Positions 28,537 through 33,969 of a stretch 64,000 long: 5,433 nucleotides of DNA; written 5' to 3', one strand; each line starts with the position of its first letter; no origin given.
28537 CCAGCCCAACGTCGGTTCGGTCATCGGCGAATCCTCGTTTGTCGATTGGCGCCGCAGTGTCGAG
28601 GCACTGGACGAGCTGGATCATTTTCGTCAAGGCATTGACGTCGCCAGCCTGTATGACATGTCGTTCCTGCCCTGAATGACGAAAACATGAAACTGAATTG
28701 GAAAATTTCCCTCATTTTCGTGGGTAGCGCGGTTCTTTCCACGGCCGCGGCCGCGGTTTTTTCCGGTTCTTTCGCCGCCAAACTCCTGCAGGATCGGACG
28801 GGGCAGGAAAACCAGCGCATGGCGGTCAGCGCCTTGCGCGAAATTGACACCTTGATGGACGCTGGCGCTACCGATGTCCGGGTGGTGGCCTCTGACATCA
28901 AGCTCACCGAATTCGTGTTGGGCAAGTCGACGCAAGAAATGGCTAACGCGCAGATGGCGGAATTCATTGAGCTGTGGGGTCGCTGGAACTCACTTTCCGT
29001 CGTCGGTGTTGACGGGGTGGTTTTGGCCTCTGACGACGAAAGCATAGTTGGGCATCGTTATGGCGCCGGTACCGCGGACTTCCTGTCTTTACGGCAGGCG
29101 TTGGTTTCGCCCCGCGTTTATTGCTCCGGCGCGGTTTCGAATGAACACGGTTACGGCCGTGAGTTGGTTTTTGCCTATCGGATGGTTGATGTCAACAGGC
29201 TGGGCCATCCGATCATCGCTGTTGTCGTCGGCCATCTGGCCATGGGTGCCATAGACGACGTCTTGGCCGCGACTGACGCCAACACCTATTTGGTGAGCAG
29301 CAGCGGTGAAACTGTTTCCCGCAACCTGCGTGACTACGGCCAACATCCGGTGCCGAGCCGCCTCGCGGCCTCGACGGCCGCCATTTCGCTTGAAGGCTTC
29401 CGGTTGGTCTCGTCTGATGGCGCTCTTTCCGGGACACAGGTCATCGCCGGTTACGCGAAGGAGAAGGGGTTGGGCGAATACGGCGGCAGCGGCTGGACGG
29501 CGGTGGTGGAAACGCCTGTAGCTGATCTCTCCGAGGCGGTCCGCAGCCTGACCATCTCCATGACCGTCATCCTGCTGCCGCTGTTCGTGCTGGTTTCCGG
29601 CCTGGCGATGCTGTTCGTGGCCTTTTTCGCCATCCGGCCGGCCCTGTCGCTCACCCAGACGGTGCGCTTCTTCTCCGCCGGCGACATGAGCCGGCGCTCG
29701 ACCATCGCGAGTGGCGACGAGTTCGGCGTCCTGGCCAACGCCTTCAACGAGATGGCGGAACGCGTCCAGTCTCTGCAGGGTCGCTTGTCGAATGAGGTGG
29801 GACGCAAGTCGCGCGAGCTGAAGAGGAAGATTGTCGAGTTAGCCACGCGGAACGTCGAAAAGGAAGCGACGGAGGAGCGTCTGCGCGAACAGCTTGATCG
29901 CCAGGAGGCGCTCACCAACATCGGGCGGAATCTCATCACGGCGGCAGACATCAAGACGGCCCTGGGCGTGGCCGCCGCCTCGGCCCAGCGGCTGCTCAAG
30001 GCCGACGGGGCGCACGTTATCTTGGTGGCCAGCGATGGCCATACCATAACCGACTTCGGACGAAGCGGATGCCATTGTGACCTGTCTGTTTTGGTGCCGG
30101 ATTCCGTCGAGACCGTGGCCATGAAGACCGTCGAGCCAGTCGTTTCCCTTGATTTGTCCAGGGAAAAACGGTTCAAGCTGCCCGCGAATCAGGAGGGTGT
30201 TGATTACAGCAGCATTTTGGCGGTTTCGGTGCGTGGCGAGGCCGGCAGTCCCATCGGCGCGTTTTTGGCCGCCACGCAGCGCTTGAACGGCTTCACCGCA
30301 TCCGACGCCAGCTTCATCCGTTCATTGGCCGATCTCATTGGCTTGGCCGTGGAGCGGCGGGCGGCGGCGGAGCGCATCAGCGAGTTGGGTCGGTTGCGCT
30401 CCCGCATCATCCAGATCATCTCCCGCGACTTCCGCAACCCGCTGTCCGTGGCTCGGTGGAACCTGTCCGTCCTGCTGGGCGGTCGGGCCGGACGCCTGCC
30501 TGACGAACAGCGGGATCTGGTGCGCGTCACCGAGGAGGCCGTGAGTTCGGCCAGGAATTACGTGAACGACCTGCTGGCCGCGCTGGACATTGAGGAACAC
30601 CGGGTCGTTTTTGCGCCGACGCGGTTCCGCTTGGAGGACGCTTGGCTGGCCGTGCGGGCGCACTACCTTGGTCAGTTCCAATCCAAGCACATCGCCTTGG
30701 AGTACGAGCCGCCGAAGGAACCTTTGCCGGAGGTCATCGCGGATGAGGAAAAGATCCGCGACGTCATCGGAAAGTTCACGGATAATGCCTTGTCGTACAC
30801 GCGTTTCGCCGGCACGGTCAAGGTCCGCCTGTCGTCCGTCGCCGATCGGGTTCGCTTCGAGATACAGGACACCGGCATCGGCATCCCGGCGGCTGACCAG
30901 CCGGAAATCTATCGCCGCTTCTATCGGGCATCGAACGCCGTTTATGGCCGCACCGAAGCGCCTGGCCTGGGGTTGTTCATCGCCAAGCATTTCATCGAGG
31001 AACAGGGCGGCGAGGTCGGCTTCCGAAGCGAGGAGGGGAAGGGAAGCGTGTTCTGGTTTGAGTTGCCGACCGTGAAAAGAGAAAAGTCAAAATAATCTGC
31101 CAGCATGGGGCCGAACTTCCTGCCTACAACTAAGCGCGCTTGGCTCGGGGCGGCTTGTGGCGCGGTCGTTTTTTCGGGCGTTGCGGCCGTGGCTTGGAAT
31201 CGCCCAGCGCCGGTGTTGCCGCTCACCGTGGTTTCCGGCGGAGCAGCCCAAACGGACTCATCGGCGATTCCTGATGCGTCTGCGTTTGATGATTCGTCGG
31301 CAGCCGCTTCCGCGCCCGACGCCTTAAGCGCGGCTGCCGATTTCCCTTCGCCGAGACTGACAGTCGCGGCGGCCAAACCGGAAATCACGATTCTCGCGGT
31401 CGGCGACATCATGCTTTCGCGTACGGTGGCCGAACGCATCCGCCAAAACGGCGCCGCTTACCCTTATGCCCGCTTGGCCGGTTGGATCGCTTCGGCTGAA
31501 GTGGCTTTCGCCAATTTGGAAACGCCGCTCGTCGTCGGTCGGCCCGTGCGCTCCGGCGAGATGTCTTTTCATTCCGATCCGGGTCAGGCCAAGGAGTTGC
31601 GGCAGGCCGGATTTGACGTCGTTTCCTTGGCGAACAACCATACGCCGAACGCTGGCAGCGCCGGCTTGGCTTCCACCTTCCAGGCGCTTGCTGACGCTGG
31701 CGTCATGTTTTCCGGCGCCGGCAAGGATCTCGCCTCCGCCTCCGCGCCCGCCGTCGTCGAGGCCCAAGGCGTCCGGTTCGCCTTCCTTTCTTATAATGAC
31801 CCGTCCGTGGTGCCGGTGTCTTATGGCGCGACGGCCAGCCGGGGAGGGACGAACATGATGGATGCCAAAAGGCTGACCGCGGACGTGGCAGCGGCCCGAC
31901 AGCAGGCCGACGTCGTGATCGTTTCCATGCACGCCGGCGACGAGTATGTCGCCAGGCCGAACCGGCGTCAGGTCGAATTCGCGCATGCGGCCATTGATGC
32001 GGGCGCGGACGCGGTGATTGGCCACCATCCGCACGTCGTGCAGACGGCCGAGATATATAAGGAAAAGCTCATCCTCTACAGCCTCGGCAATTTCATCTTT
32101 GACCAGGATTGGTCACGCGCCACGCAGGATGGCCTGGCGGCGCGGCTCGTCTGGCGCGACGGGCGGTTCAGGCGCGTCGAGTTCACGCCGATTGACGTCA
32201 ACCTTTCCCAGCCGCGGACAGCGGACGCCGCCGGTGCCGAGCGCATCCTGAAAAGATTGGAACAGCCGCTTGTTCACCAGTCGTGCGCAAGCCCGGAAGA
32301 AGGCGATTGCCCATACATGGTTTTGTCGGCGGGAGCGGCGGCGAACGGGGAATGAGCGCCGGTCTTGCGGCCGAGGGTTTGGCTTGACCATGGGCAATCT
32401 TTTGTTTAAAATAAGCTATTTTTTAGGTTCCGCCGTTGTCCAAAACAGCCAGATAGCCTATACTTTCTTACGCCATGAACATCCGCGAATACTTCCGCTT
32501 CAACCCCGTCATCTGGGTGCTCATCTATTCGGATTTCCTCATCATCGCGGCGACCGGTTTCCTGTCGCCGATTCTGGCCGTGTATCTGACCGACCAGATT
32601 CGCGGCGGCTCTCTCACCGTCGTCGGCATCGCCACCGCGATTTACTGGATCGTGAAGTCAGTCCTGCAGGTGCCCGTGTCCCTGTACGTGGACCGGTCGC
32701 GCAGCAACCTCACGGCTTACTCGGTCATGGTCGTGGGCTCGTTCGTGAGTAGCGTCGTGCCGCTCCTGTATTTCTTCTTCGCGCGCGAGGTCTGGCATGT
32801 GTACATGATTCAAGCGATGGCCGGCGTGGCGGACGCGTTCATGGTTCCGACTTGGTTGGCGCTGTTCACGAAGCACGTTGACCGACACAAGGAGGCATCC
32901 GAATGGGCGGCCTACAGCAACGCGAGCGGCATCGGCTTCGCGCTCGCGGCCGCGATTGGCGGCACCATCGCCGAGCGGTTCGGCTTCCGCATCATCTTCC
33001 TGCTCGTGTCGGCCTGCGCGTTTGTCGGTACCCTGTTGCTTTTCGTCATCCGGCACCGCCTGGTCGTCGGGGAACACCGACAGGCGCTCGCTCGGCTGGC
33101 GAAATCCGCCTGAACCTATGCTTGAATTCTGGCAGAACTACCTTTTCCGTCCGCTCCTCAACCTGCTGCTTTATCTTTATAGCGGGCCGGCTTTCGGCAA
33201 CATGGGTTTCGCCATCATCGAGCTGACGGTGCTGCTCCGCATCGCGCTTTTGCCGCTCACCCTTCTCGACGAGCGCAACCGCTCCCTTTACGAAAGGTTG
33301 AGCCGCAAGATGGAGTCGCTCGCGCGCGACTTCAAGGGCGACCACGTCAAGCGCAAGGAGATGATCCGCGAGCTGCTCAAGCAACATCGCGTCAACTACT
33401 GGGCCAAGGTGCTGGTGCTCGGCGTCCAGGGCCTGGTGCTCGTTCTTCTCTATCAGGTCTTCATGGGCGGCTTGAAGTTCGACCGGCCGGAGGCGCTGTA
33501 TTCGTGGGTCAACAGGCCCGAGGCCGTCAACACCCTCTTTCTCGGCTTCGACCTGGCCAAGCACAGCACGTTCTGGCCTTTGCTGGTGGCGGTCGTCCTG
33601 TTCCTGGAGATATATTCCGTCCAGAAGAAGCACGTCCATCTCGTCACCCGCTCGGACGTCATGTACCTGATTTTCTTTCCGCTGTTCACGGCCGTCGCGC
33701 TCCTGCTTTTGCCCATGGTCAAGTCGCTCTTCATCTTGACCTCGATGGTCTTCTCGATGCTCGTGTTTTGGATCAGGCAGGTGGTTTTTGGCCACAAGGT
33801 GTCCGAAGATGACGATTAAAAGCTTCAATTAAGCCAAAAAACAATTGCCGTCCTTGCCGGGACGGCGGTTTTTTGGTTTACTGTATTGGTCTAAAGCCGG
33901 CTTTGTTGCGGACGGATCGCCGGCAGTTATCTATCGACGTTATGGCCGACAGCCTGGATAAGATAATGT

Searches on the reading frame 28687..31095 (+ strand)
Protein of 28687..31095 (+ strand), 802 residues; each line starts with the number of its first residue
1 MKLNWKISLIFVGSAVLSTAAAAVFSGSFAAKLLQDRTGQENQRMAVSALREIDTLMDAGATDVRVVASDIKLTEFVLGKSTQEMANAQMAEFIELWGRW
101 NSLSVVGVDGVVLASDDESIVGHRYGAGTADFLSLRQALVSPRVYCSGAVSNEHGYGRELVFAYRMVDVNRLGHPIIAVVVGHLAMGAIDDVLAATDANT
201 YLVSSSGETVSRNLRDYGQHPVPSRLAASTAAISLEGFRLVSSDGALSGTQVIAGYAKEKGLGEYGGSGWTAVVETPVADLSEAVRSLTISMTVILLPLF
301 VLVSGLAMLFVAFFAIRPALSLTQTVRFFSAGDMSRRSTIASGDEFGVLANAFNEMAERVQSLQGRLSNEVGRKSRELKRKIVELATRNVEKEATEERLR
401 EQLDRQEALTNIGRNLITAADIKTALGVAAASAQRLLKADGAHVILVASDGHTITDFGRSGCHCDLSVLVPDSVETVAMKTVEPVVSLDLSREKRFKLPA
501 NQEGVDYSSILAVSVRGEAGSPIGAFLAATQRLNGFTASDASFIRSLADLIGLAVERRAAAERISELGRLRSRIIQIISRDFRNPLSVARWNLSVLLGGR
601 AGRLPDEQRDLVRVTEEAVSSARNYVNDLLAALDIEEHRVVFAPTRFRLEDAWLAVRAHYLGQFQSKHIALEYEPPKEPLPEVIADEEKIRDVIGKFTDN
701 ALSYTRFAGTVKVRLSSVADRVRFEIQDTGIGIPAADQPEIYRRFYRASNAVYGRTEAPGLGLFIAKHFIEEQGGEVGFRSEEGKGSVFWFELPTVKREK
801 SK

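Call 29: search_protein_families(library=pfam, proteins=[window:28687-31095:+], max_evalue=0.0001)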
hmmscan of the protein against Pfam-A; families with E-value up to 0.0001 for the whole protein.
window:28687-31095:+ (802 aa): 4 families
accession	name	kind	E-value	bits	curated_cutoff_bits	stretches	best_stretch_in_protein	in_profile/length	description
PF02518.31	HATPase_c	-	1.6e-22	80.5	26.4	1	686-795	2-109/111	Histidine kinase-, DNA gyrase B-, and HSP90-like ATPase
PF00672.30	HAMP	-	1.8e-08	35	25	1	315-361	6-52/53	HAMP domain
PF13185.12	GAF_2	-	2.9e-08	34.4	28.6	1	420-556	2-136/136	GAF domain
PF00512.31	HisKA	-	1.5e-07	31.8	26.9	1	571-632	2-60/66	His Kinase A (phospho-acceptor) domain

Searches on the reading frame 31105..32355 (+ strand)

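Call 29: search_protein_families(library=pfam, proteins=[window:31105-32355:+], max_evalue=0.0001)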
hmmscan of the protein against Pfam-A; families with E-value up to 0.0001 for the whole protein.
window:31105-32355:+ (416 aa): 1 family
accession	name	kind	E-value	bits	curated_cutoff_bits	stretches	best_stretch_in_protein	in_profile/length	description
PF09587.15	PGA_cap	-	1.1e-75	254.9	27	1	95-334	1-255/255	Bacterial capsule synthesis protein PGA_cap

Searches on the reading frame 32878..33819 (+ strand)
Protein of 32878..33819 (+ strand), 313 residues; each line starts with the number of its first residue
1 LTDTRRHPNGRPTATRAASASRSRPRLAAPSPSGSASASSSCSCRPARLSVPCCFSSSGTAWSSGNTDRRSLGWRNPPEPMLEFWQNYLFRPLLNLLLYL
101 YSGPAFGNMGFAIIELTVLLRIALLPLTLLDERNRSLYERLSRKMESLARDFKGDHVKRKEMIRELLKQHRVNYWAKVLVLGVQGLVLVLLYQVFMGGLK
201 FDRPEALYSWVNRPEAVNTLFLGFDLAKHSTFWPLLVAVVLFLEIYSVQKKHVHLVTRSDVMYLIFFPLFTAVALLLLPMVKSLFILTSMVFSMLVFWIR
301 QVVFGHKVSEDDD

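Call 29: search_protein_families(library=pfam, proteins=[window:32878-33819:+], max_evalue=0.0001)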
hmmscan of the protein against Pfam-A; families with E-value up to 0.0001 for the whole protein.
window:32878-33819:+ (313 aa): 1 family
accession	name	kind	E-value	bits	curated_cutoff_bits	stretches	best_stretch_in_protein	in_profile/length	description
PF02096.25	60KD_IMP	-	2.7e-18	66.9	35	1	109-299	1-160/163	60Kd inner membrane protein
